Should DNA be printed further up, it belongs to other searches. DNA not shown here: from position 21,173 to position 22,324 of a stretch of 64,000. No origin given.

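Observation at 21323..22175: HelD helicase carrying a C-terminal GH31-N-terminal-like beta-sandwich without the catalytic barrel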

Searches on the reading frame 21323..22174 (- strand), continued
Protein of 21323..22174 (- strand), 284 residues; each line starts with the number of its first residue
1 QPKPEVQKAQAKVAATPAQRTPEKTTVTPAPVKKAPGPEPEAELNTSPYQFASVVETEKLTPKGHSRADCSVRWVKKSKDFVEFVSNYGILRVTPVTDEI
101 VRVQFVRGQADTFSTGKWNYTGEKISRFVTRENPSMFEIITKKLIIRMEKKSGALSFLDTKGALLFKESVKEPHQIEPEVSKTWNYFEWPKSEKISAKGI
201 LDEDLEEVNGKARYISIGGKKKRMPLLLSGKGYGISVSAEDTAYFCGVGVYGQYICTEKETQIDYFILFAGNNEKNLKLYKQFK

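Call 38: search_protein_families(library=pfam, proteins=[P0148, P0150, P0166, P0149, P0153, P0155, P0158, P0143, P0170, P0157], max_evalue=0.001)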
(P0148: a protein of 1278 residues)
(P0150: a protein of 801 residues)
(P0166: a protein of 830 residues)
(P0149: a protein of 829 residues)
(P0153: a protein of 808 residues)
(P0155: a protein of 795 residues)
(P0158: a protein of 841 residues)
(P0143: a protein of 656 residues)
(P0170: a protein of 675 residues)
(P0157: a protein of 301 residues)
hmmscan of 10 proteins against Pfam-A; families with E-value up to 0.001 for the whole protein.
P0148 (1278 aa): 10 families
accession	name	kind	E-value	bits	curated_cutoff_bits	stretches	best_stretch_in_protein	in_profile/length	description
PF01055.32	Glyco_hydro_31_2nd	-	9.2e-85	285.3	23.5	1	244-561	2-328/328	Glycosyl hydrolases family 31 TIM-barrel domain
PF07691.17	PA14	-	3.5e-31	108.4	24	1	1045-1177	3-145/147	PA14 domain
PF21365.3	Glyco_hydro_31_3rd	-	9.6e-28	96.9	24.4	1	570-655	2-87/87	Glycosyl hydrolase family 31 C-terminal domain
PF17137.9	DUF5110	-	1e-21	77.2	27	1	670-737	1-69/71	Domain of unknown function (DUF5110)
PF13802.12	Gal_mutarotas_2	-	3.1e-18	67.1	27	1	42-199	2-183/184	Glycosyl hydrolase 31 N-terminal galactose mutarotase-like domain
PF18962.6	Por_Secre_tail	-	3.5e-13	50.1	27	1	1200-1273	1-72/75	Secretion system C-terminal sorting domain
PF14200.12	RicinB_lectin_2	-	7.9e-12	46.1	25.6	1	941-1016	1-76/89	Ricin-type beta-trefoil lectin domain-like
PF16990.11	CBM_35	-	2.4e-09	38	28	1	775-852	1-75/121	Carbohydrate binding module (family 35)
PF00652.28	Ricin_B_lectin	-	1.4e-05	25.7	29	1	939-1033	33-126/126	Ricin-type beta-trefoil lectin domain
PF10528.15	GLEYA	-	6.9e-05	23.5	26.2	1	1087-1155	1-79/91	GLEYA domain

P0150 (801 aa): 4 families
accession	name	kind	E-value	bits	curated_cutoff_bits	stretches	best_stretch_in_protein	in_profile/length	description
PF01055.32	Glyco_hydro_31_2nd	-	2.4e-92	310.2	23.5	1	254-594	2-328/328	Glycosyl hydrolases family 31 TIM-barrel domain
PF21365.3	Glyco_hydro_31_3rd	-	1.1e-29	103.2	24.4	1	603-689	2-87/87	Glycosyl hydrolase family 31 C-terminal domain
PF17137.9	DUF5110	-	1.9e-20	73.1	27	1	704-772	1-70/71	Domain of unknown function (DUF5110)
PF13802.12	Gal_mutarotas_2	-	6.3e-17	62.9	27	1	52-213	2-183/184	Glycosyl hydrolase 31 N-terminal galactose mutarotase-like domain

P0166 (830 aa): 4 families
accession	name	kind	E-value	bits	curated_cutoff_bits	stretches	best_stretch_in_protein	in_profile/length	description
PF01055.32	Glyco_hydro_31_2nd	-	1.2e-83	281.6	23.5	1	268-612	2-328/328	Glycosyl hydrolases family 31 TIM-barrel domain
PF21365.3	Glyco_hydro_31_3rd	-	3.5e-25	88.7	24.4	1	621-719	2-87/87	Glycosyl hydrolase family 31 C-terminal domain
PF17137.9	DUF5110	-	9.8e-25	86.8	27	1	735-803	1-70/71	Domain of unknown function (DUF5110)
PF13802.12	Gal_mutarotas_2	-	3e-11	44.4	27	1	51-226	2-183/184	Glycosyl hydrolase 31 N-terminal galactose mutarotase-like domain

P0149 (829 aa): 4 families
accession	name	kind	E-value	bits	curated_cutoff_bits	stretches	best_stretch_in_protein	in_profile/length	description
PF01055.32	Glyco_hydro_31_2nd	-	3.7e-89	299.7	23.5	1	275-611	2-327/328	Glycosyl hydrolases family 31 TIM-barrel domain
PF21365.3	Glyco_hydro_31_3rd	-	1.4e-27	96.4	24.4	1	622-719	3-87/87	Glycosyl hydrolase family 31 C-terminal domain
PF13802.12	Gal_mutarotas_2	-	3.6e-13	50.6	27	1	42-233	2-184/184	Glycosyl hydrolase 31 N-terminal galactose mutarotase-like domain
PF17137.9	DUF5110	-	2.6e-08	34.2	27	1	736-799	2-69/71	Domain of unknown function (DUF5110)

P0153 (808 aa): 4 families
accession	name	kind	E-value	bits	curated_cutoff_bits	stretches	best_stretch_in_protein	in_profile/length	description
PF01055.32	Glyco_hydro_31_2nd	-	1.7e-86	291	23.5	1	263-600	2-328/328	Glycosyl hydrolases family 31 TIM-barrel domain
PF21365.3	Glyco_hydro_31_3rd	-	5.4e-26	91.3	24.4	1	609-707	2-87/87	Glycosyl hydrolase family 31 C-terminal domain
PF17137.9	DUF5110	-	9.2e-17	61.3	27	1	724-785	2-66/71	Domain of unknown function (DUF5110)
PF13802.12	Gal_mutarotas_2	-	4e-13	50.5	27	1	31-221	2-183/184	Glycosyl hydrolase 31 N-terminal galactose mutarotase-like domain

P0155 (795 aa): 4 families
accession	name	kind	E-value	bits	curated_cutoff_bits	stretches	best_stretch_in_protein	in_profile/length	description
PF01055.32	Glyco_hydro_31_2nd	-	1.5e-82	278.1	23.5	1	264-610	3-327/328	Glycosyl hydrolases family 31 TIM-barrel domain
PF21365.3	Glyco_hydro_31_3rd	-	1e-17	64.8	24.4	1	621-715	3-87/87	Glycosyl hydrolase family 31 C-terminal domain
PF13802.12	Gal_mutarotas_2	-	6.5e-11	43.3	27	1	31-212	2-177/184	Glycosyl hydrolase 31 N-terminal galactose mutarotase-like domain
PF17137.9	DUF5110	-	2.9e-08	34.1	27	1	731-773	1-42/71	Domain of unknown function (DUF5110)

P0158 (841 aa): 4 families
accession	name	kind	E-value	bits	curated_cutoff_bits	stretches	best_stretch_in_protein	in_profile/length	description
PF01055.32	Glyco_hydro_31_2nd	-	1.8e-74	251.5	23.5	1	285-623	2-328/328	Glycosyl hydrolases family 31 TIM-barrel domain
PF21365.3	Glyco_hydro_31_3rd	-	3.5e-26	91.9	24.4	1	632-729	2-87/87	Glycosyl hydrolase family 31 C-terminal domain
PF17137.9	DUF5110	-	5.8e-22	78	27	1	745-812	1-69/71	Domain of unknown function (DUF5110)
PF13802.12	Gal_mutarotas_2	-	1.5e-12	48.6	27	1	53-241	2-181/184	Glycosyl hydrolase 31 N-terminal galactose mutarotase-like domain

P0143 (656 aa): 4 families
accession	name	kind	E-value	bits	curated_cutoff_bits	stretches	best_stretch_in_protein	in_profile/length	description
PF01055.32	Glyco_hydro_31_2nd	-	1.5e-54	186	23.5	2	335-455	227-328/328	Glycosyl hydrolases family 31 TIM-barrel domain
PF21365.3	Glyco_hydro_31_3rd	-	4.9e-22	78.6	24.4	1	467-570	5-86/87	Glycosyl hydrolase family 31 C-terminal domain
PF17137.9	DUF5110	-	9.9e-12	45.2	27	1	587-637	1-53/71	Domain of unknown function (DUF5110)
PF13802.12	Gal_mutarotas_2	-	8.6e-11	42.9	27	1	31-218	2-176/184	Glycosyl hydrolase 31 N-terminal galactose mutarotase-like domain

P0170 (675 aa): 2 families
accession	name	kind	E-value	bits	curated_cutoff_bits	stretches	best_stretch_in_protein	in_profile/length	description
PF01055.32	Glyco_hydro_31_2nd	-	2.9e-92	309.9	23.5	1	262-596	2-328/328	Glycosyl hydrolases family 31 TIM-barrel domain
PF13802.12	Gal_mutarotas_2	-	2.5e-10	41.4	27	1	31-217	2-180/184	Glycosyl hydrolase 31 N-terminal galactose mutarotase-like domain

P0157 (301 aa): 1 family
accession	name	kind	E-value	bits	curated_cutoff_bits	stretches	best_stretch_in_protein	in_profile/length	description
PF13802.12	Gal_mutarotas_2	-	7.2e-17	62.7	27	1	44-197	2-181/184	Glycosyl hydrolase 31 N-terminal galactose mutarotase-like domain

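Call 40: search_protein_families(library=pfam, proteins=[P0039, P0043, P0056, P0061, P0078, P0082, P0083, P0096], max_evalue=0.001)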
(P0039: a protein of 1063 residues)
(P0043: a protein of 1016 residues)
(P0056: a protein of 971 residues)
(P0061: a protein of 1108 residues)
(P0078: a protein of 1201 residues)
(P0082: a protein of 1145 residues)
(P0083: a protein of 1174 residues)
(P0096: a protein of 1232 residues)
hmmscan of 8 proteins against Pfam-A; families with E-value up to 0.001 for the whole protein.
P0039 (1063 aa): 5 families
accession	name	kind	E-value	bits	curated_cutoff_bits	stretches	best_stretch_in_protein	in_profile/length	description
PF00580.27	UvrD-helicase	-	6.8e-08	33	23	1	208-510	2-252/271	UvrD/REP helicase N-terminal domain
PF13538.12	UvrD_C_2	-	1.4e-07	31.7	27.4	1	648-691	8-51/52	UvrD-like helicase C-terminal domain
PF13245.12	AAA_19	-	2.2e-07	31.5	25.1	1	212-510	2-130/134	AAA domain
PF13361.12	UvrD_C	-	9.2e-07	29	25.6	1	649-695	294-349/350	UvrD-like helicase C-terminal domain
PF13604.12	AAA_30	-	0.00085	19.5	27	0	208-236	6-34/191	AAA domain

P0043 (1016 aa): 6 families
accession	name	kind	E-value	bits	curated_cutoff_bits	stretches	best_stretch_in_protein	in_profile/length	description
PF13361.12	UvrD_C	-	2.5e-11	44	25.6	1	621-689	271-348/350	UvrD-like helicase C-terminal domain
PF13538.12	UvrD_C_2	-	4.8e-10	39.6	27.4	1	638-684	3-49/52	UvrD-like helicase C-terminal domain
PF13245.12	AAA_19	-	7.5e-09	36.3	25.1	0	461-506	85-131/134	AAA domain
PF00580.27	UvrD-helicase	-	1.9e-07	31.5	23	0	205-241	3-38/271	UvrD/REP helicase N-terminal domain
PF01443.25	Viral_helicase1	-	0.00035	20.9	21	0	639-687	179-227/228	Viral superfamily 1 RNA helicase core domain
PF00270.35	DEAD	-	0.00065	19.9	26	0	215-238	13-36/167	DEAD/DEAH box helicase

P0056 (971 aa): 5 families
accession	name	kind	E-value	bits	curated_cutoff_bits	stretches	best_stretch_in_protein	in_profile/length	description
PF13538.12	UvrD_C_2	-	1.9e-10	40.9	27.4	1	628-673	4-49/52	UvrD-like helicase C-terminal domain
PF13361.12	UvrD_C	-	1.4e-07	31.7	25.6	1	618-677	279-347/350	UvrD-like helicase C-terminal domain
PF13245.12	AAA_19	-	6.6e-07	30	25.1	1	203-499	1-130/134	AAA domain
PF00580.27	UvrD-helicase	-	7e-07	29.6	23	1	200-499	2-252/271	UvrD/REP helicase N-terminal domain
PF01443.25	Viral_helicase1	-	1.5e-05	25.4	21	0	598-675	151-226/228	Viral superfamily 1 RNA helicase core domain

P0061 (1108 aa): 5 families
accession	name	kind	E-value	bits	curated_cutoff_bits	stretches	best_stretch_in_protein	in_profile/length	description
PF13538.12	UvrD_C_2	-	9.6e-09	35.4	27.4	1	695-742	4-51/52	UvrD-like helicase C-terminal domain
PF00580.27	UvrD-helicase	-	2.2e-07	31.3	23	0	203-241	2-39/271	UvrD/REP helicase N-terminal domain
PF13245.12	AAA_19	-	3.4e-07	31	25.1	0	496-546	83-133/134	AAA domain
PF13361.12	UvrD_C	-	2.1e-06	27.8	25.6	1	667-742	261-345/350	UvrD-like helicase C-terminal domain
PF01443.25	Viral_helicase1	-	4e-05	24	21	0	218-237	1-20/228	Viral superfamily 1 RNA helicase core domain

P0078 (1201 aa): 5 families
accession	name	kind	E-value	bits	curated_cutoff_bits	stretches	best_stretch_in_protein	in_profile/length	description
PF13538.12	UvrD_C_2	-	6.2e-10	39.2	27.4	1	745-793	4-52/52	UvrD-like helicase C-terminal domain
PF13245.12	AAA_19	-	2.6e-07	31.3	25.1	0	533-584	82-133/134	AAA domain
PF00580.27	UvrD-helicase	-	8.1e-07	29.4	23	0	202-240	2-39/271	UvrD/REP helicase N-terminal domain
PF13361.12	UvrD_C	-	9.3e-06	25.7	25.6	1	732-794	276-347/350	UvrD-like helicase C-terminal domain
PF01443.25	Viral_helicase1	-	3.7e-05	24.1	21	0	218-236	2-20/228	Viral superfamily 1 RNA helicase core domain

P0082 (1145 aa): 6 families
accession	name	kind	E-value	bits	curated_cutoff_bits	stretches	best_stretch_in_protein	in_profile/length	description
PF13361.12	UvrD_C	-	1.8e-13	51.1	25.6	1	711-781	270-349/350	UvrD-like helicase C-terminal domain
PF13538.12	UvrD_C_2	-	4.6e-09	36.4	27.4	1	730-778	4-52/52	UvrD-like helicase C-terminal domain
PF13245.12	AAA_19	-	6.6e-08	33.2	25.1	0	550-597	83-130/134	AAA domain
PF00580.27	UvrD-helicase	-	8e-08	32.7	23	0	197-235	2-39/271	UvrD/REP helicase N-terminal domain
PF01443.25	Viral_helicase1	-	6.5e-06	26.5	21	0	721-778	178-227/228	Viral superfamily 1 RNA helicase core domain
PF00270.35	DEAD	-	0.00055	20.2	26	0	205-230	12-35/167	DEAD/DEAH box helicase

P0083 (1174 aa): 5 families
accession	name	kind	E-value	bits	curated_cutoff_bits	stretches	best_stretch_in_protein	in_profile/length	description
PF13361.12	UvrD_C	-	2.3e-11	44.2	25.6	1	659-713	285-348/350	UvrD-like helicase C-terminal domain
PF13538.12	UvrD_C_2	-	9.1e-10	38.7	27.4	1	667-710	8-51/52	UvrD-like helicase C-terminal domain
PF13245.12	AAA_19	-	2.3e-07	31.5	25.1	0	483-531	84-132/134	AAA domain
PF00580.27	UvrD-helicase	-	6.3e-06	26.5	23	1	385-541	121-263/271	UvrD/REP helicase N-terminal domain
PF01443.25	Viral_helicase1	-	5.3e-05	23.6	21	0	218-238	1-21/228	Viral superfamily 1 RNA helicase core domain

P0096 (1232 aa): 6 families
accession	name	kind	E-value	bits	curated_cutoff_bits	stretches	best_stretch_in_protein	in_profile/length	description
PF13361.12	UvrD_C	-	6e-11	42.8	25.6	1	797-858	278-348/350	UvrD-like helicase C-terminal domain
PF13538.12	UvrD_C_2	-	1.1e-10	41.6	27.4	1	806-856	2-52/52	UvrD-like helicase C-terminal domain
PF13245.12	AAA_19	-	5.4e-08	33.5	25.1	0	608-656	82-130/134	AAA domain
PF00580.27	UvrD-helicase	-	1.6e-07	31.7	23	1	237-656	3-252/271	UvrD/REP helicase N-terminal domain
PF25199.1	nSTAND_NTPase5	-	0.0002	21.6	34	0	221-267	14-60/145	Novel STAND NTPase 5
PF01443.25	Viral_helicase1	-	0.00022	21.5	21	0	798-854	171-225/228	Viral superfamily 1 RNA helicase core domain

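Call 41: search_protein_families(library=ncbifam, proteins=[P0078, P0082, P0083, P0096, P0062, P0109, P0112, P0133], max_evalue=0.00001)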
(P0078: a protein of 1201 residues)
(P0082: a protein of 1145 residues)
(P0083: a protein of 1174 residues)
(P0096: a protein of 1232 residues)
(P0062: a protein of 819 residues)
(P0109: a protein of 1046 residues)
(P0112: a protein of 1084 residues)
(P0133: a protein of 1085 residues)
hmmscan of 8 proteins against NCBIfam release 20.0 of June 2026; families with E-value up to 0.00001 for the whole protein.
P0078 (1201 aa): 4 families
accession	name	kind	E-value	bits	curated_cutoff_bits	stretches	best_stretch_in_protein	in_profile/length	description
NF041464.1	HelD_BACSU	equivalog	3.5e-91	306.3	419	3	68-289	80-301/779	RNA polymerase recycling motor HelD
NF041258.1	motor_HelR_2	exception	1.5e-43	149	1100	2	100-297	73-267/713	RNA polymerase recycling motor ATPase HelR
NF041465.1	HelD_MYCSM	equivalog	2.7e-39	134.9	1051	1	101-319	79-287/719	RNA polymerase recycling motor HelD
NF041254.1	motor_HelR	exception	5.8e-34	117.4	750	1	87-286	79-273/706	RNA polymerase recycling motor ATPase HelR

P0082 (1145 aa): 7 families
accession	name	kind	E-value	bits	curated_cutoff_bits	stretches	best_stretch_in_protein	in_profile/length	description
NF041464.1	HelD_BACSU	equivalog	5.3e-102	342.1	419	2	539-789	527-773/779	RNA polymerase recycling motor HelD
NF041258.1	motor_HelR_2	exception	1.7e-46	158.8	1100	3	90-284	67-259/713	RNA polymerase recycling motor ATPase HelR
NF041465.1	HelD_MYCSM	equivalog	2e-40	138.6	1051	3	90-280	72-260/719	RNA polymerase recycling motor HelD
NF041254.1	motor_HelR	exception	1.6e-35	122.5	750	2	15-280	17-272/706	RNA polymerase recycling motor ATPase HelR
TIGR01075.1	uvrD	equivalog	7.8e-08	31.1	1144.45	0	195-234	4-42/715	DNA helicase II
TIGR01073.1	pcrA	equivalog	4.1e-07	28.7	911.2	0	696-782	517-612/725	DNA helicase PcrA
NF008743.0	PRK11773.1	equivalog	6.3e-07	28.1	965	0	192-234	6-47/720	DNA helicase II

P0083 (1174 aa): 6 families
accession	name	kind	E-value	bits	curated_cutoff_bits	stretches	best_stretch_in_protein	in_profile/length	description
NF041464.1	HelD_BACSU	equivalog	1.9e-104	350.2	419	2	10-292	4-303/779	RNA polymerase recycling motor HelD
NF041258.1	motor_HelR_2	exception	4.1e-41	141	1100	2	53-295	19-264/713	RNA polymerase recycling motor ATPase HelR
NF041465.1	HelD_MYCSM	equivalog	6.5e-35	120.4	1051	1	75-285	57-259/719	RNA polymerase recycling motor HelD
NF041254.1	motor_HelR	exception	7.9e-34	117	750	1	12-287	14-273/706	RNA polymerase recycling motor ATPase HelR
NF008743.0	PRK11773.1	equivalog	1.1e-07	30.7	965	0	492-576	215-299/720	DNA helicase II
TIGR01075.1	uvrD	equivalog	5.4e-07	28.3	1144.45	0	491-576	209-294/715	DNA helicase II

P0096 (1232 aa): 8 families
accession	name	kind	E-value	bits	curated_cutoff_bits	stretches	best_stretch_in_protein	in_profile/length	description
NF041464.1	HelD_BACSU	equivalog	4.4e-93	312.6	419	2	101-321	82-299/779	RNA polymerase recycling motor HelD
NF041258.1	motor_HelR_2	exception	8.6e-47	159.7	1100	3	136-320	75-256/713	RNA polymerase recycling motor ATPase HelR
NF041465.1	HelD_MYCSM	equivalog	4e-41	140.9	1051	2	137-315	81-256/719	RNA polymerase recycling motor HelD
NF041254.1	motor_HelR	exception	1.9e-31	109.1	750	1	135-318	89-271/706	RNA polymerase recycling motor ATPase HelR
TIGR01073.1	pcrA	equivalog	2.5e-07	29.5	911.2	0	233-275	3-44/725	DNA helicase PcrA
NF008743.0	PRK11773.1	equivalog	4e-07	28.8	965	0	231-273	6-47/720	DNA helicase II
TIGR01075.1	uvrD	equivalog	8e-07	27.7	1144.45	0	794-862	536-614/715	DNA helicase II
NF053713.1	helicas_STM2767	equivalog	9.9e-06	24.2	550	0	244-272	185-213/665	STM2767 family DEAD/DEAH box helicase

P0062 (819 aa): 4 families
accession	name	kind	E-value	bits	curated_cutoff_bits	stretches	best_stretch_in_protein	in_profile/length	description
NF041464.1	HelD_BACSU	equivalog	6.4e-46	156.6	419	1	189-443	523-772/779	RNA polymerase recycling motor HelD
NF041258.1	motor_HelR_2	exception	7.8e-17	60.7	1100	2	387-439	656-707/713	RNA polymerase recycling motor ATPase HelR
NF041465.1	HelD_MYCSM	equivalog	2.8e-14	52.1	1051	2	214-321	520-625/719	RNA polymerase recycling motor HelD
NF041254.1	motor_HelR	exception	5.6e-09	34.8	750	1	212-433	518-705/706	RNA polymerase recycling motor ATPase HelR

P0109 (1046 aa): 5 families
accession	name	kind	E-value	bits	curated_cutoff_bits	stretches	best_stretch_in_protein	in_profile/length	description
NF041464.1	HelD_BACSU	equivalog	8.2e-100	334.8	419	2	9-289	9-306/779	RNA polymerase recycling motor HelD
NF041258.1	motor_HelR_2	exception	2.2e-44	151.8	1100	2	58-283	37-258/713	RNA polymerase recycling motor ATPase HelR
NF041465.1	HelD_MYCSM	equivalog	6e-40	137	1051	2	64-279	48-259/719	RNA polymerase recycling motor HelD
NF041254.1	motor_HelR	exception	1.1e-32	113.2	750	1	12-280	20-272/706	RNA polymerase recycling motor ATPase HelR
TIGR01075.1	uvrD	equivalog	7.3e-06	24.5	1144.45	0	196-234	5-42/715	DNA helicase II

P0112 (1084 aa): 5 families
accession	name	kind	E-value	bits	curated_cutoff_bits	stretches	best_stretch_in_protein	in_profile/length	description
NF041464.1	HelD_BACSU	equivalog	3.2e-107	359.3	419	2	64-292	81-309/779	RNA polymerase recycling motor HelD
NF041258.1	motor_HelR_2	exception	8.6e-44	149.8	1100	2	66-285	49-260/713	RNA polymerase recycling motor ATPase HelR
NF041465.1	HelD_MYCSM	equivalog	1.1e-37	129.6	1051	2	71-278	59-258/719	RNA polymerase recycling motor HelD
NF041254.1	motor_HelR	exception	1.1e-32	113.1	750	1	19-356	27-341/706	RNA polymerase recycling motor ATPase HelR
NF053713.1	helicas_STM2767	equivalog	7.7e-07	27.9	550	0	204-236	184-216/665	STM2767 family DEAD/DEAH box helicase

P0133 (1085 aa): 4 families
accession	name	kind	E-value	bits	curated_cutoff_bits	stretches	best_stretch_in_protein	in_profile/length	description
NF041464.1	HelD_BACSU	equivalog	2.7e-99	333.1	419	2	70-287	84-301/779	RNA polymerase recycling motor HelD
NF041258.1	motor_HelR_2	exception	1.2e-40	139.4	1100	2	81-291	61-263/713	RNA polymerase recycling motor ATPase HelR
NF041465.1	HelD_MYCSM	equivalog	5.1e-38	130.6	1051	2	69-282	50-259/719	RNA polymerase recycling motor HelD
NF041254.1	motor_HelR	exception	2e-31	109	750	1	98-284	88-273/706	RNA polymerase recycling motor ATPase HelR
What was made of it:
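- Every full-length carrier of the domain that I scanned is a HelD (calls 40, 41).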

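Call 53: list_cluster_members(proteins=[P0143, P0149, P0155, P0170, P0166, P0150, P0153, P0157])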
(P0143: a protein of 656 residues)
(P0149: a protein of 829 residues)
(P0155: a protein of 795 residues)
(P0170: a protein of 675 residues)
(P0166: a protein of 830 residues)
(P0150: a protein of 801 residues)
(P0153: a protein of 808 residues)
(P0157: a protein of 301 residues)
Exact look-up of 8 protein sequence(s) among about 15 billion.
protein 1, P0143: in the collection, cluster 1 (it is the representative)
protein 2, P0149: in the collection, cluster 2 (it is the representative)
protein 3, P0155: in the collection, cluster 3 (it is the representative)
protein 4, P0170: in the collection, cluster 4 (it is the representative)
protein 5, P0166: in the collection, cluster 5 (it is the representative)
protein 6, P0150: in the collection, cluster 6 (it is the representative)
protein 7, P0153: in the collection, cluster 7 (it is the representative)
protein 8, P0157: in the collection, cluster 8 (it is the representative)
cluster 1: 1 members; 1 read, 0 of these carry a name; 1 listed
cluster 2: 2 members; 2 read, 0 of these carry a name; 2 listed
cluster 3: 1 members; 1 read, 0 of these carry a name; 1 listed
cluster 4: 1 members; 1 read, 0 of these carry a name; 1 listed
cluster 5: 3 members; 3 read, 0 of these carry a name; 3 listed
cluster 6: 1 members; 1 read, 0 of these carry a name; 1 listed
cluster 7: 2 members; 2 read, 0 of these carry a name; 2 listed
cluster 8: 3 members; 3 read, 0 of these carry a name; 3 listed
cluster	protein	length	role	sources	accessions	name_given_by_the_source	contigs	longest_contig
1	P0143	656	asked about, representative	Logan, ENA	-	-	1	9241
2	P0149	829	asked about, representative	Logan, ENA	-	-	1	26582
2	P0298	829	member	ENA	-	-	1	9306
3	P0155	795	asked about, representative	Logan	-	-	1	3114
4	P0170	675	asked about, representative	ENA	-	-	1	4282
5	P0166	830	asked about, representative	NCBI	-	-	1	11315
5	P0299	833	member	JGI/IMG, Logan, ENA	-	-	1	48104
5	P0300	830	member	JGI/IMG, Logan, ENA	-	-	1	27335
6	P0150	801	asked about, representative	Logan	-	-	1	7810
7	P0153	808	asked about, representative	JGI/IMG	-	-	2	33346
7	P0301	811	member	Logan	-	-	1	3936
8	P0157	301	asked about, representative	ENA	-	-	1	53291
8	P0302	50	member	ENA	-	-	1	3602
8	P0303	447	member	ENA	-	-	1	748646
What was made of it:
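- Tried and rejected: The closest GH31 clusters carry no names or taxa (call 53), so the donor remains unknown.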
